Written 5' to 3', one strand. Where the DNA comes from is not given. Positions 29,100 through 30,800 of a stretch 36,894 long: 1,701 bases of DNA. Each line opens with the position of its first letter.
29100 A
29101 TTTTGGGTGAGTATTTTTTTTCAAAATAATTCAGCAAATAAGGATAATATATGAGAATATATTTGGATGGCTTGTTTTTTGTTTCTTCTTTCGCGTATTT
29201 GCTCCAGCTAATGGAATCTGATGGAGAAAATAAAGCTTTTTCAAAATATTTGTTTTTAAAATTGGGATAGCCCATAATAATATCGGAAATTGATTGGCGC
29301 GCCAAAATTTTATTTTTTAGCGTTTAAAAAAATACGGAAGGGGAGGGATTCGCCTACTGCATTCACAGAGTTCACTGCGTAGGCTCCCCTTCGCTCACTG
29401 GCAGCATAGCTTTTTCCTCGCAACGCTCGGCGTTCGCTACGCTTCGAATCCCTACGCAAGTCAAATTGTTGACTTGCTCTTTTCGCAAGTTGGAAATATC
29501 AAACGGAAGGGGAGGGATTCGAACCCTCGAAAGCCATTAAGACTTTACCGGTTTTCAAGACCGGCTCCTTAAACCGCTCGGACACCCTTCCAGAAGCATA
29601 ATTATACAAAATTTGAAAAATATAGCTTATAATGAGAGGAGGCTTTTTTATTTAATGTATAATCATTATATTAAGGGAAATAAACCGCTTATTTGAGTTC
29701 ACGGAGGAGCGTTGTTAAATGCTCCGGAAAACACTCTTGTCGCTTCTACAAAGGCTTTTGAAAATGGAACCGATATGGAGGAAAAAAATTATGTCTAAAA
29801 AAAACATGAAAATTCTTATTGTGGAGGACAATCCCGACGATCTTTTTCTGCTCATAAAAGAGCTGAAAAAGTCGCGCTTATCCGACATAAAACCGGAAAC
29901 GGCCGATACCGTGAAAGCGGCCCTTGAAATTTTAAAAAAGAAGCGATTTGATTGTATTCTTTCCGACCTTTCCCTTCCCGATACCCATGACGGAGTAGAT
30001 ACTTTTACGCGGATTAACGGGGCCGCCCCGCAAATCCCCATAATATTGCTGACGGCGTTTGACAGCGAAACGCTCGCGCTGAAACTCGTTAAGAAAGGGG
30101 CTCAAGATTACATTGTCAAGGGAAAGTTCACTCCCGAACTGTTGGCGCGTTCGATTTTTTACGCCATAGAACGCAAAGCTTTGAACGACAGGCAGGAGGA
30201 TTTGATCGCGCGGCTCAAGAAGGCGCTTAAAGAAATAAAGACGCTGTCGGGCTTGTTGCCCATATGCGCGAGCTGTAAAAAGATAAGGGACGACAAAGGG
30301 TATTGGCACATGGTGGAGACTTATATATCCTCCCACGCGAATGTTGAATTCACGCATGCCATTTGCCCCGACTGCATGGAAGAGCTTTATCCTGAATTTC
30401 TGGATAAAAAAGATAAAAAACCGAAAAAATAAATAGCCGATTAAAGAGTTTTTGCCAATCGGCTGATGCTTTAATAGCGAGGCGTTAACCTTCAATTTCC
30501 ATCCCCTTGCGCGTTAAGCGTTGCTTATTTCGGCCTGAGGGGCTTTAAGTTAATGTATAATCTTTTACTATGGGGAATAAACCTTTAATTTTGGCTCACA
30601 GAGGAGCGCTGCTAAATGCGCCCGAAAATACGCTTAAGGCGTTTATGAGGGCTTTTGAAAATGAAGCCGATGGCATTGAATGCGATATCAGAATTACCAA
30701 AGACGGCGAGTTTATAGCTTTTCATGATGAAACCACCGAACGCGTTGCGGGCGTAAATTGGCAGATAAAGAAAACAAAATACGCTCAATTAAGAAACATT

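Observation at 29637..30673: Receiver gene sandwiched between a decayed and an intact copy of the glpQ promoter and 5' coding region (promoter capture)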

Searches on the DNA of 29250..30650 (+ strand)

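Call 48: search_rna_families(source=window, start=29250, end=30650, threshold=evalue, max_evalue=10, show_alignments=4)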
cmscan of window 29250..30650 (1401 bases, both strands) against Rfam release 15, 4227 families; matches with E-value up to 10: 4.
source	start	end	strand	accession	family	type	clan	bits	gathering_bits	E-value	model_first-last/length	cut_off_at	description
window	29504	29591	-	RF00005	tRNA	Gene; tRNA;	CL00001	57.9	29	1.4e-11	1-71/71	no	tRNA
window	29411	29595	-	RF02223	sX4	Gene; sRNA;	-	41.6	70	6.4e-07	1-167/167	no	Proteobacterial sRNA sX4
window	29504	29556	+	RF04351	Plastid-psbl-rps4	Cis-reg;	-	38.2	68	3.8e-06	1-53/53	no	Plastid-psbl-rps4 3UTR RNA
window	29584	29671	-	RF02905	sRNA41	Gene; sRNA;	-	17.9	45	7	1-113/113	no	Archaeal Small RNA 41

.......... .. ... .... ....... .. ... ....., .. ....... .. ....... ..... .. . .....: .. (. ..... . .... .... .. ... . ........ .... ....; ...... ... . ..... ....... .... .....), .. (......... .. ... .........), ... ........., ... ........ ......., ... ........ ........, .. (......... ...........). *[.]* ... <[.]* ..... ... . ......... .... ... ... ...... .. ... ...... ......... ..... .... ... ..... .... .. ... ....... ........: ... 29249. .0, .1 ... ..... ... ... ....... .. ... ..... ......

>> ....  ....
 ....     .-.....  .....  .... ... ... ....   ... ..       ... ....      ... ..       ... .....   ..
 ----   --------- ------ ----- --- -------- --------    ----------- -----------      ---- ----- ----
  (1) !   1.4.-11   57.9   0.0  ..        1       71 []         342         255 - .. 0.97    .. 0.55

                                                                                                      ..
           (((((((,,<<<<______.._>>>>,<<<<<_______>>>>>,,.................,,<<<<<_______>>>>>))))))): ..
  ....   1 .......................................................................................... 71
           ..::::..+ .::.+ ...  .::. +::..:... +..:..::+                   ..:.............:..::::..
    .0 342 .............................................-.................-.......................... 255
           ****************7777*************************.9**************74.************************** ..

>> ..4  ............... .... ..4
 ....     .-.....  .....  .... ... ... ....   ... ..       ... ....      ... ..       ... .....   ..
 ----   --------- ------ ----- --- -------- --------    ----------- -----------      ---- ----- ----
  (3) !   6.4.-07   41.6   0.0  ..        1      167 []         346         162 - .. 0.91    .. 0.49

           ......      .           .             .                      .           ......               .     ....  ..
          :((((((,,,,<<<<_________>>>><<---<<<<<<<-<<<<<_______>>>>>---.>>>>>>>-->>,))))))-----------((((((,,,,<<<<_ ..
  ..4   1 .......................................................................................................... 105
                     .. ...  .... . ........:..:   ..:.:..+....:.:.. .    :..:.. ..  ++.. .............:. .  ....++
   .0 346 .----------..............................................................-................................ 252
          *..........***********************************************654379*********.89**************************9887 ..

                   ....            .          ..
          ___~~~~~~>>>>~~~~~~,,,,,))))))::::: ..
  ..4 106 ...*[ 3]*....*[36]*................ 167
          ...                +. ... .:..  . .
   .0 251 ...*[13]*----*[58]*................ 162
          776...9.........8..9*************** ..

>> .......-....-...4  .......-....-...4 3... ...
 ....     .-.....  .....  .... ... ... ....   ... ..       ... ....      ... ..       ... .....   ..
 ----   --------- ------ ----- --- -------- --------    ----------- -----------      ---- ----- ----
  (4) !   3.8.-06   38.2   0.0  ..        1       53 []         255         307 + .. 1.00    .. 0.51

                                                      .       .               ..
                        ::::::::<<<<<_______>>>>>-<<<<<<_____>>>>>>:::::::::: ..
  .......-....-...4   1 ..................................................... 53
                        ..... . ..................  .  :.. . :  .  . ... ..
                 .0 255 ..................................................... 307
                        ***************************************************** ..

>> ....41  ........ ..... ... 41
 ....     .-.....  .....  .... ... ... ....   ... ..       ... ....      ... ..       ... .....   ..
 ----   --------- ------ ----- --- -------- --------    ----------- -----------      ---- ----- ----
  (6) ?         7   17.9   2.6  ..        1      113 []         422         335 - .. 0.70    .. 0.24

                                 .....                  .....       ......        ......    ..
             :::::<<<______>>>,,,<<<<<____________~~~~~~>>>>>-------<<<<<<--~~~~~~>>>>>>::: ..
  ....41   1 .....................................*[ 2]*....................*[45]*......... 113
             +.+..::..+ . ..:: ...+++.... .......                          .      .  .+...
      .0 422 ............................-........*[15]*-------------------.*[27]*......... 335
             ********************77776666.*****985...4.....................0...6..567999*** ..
